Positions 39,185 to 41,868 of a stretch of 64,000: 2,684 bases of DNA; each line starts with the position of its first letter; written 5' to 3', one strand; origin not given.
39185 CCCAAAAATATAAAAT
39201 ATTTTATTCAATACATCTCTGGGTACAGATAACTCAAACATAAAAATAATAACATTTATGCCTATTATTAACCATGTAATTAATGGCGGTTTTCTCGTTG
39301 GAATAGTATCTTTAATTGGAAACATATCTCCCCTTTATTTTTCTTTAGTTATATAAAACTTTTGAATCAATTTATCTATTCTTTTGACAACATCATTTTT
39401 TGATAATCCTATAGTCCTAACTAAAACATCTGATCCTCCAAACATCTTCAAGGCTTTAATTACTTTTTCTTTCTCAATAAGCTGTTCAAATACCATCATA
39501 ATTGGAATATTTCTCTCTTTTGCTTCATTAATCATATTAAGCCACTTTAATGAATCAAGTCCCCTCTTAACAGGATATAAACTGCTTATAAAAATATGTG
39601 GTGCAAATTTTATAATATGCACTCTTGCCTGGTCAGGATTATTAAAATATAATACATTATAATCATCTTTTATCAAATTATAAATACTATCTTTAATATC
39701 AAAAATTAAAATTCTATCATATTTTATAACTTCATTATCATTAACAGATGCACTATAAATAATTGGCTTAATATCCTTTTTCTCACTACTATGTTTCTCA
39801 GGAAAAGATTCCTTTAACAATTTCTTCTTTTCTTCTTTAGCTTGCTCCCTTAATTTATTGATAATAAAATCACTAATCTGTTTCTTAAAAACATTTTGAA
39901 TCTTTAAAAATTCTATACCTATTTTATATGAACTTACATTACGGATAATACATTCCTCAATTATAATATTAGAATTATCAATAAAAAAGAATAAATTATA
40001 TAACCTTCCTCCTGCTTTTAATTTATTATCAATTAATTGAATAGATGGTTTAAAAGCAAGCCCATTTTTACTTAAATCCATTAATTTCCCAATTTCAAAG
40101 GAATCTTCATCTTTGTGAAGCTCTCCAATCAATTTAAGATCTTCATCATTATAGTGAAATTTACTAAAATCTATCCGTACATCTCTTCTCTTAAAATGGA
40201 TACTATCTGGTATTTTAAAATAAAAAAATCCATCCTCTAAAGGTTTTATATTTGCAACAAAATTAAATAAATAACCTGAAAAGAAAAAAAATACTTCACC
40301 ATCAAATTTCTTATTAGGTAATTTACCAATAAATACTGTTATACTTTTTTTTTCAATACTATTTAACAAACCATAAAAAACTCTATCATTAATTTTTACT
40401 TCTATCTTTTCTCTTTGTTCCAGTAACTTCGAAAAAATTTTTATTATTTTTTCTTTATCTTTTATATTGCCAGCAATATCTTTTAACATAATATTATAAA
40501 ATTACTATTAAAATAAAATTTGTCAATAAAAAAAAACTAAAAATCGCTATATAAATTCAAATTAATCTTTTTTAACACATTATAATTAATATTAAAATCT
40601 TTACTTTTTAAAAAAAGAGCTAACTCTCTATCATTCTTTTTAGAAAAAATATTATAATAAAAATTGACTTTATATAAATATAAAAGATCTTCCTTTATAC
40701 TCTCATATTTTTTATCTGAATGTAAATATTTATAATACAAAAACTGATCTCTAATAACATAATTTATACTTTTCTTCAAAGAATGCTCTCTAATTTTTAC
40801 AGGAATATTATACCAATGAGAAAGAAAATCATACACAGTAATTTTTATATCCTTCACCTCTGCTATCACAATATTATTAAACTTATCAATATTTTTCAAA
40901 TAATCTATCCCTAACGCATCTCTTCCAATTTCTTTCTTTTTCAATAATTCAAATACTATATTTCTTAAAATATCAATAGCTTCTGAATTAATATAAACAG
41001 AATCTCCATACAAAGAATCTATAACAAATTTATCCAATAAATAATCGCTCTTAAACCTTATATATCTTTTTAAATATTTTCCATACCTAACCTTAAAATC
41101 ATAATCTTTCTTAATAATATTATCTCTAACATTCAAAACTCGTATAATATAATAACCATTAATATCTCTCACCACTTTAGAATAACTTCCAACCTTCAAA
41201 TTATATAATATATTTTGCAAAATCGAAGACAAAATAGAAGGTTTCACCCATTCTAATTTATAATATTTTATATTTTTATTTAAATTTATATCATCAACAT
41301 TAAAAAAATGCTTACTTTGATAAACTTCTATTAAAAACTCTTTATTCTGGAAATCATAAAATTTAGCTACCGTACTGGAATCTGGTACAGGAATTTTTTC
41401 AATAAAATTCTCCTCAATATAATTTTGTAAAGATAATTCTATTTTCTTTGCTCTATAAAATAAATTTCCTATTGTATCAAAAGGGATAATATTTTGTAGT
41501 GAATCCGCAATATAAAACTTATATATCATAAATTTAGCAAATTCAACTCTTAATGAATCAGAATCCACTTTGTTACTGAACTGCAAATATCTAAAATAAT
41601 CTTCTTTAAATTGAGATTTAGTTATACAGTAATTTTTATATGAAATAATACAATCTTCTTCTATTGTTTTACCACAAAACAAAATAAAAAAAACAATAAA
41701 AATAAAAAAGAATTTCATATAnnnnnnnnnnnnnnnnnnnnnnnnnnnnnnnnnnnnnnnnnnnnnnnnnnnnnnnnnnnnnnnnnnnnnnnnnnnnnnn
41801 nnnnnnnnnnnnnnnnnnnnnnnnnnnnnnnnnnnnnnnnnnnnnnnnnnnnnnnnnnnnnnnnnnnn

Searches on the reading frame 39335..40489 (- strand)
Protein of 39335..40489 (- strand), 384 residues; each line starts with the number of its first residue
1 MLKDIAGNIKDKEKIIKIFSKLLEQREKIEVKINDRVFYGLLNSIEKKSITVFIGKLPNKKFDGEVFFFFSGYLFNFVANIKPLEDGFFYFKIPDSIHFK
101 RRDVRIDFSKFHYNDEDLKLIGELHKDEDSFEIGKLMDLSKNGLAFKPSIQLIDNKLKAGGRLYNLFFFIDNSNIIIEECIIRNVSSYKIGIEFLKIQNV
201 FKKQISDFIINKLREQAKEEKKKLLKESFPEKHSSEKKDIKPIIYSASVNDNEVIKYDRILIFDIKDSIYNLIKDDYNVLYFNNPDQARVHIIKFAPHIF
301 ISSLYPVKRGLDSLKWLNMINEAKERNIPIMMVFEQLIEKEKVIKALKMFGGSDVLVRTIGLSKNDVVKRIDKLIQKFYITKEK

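Call 73: search_protein_families(library=pfam, proteins=[window:39335-40489:-], max_evalue=0.01)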
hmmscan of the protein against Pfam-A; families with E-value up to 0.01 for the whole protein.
window:39335-40489:- (384 aa): 1 family
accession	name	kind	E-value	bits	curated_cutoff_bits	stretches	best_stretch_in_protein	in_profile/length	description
PF07238.19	PilZ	-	0.0033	18.2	22.5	1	122-209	14-100/102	PilZ domain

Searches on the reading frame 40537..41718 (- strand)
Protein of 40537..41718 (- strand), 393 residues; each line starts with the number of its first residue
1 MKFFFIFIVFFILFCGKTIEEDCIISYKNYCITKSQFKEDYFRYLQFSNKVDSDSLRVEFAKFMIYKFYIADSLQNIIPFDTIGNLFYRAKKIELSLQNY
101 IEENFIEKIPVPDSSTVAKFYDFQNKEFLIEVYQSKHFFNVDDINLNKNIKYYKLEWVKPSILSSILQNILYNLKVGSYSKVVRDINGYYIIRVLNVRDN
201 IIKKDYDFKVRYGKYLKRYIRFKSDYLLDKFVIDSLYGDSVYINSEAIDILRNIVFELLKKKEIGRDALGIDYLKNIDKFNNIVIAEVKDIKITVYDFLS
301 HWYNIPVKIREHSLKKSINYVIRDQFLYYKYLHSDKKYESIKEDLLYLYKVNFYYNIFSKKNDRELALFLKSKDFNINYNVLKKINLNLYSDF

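Call 73: search_protein_families(library=pfam, proteins=[window:40537-41718:-], max_evalue=0.01)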
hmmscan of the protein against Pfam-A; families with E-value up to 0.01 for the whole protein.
window:40537-41718:- (393 aa): 1 family
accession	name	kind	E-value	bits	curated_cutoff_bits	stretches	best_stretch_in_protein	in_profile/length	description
PF13145.12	Rotamase_2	-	2.3e-05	25.6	27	1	135-198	45-109/121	PPIC-type PPIASE domain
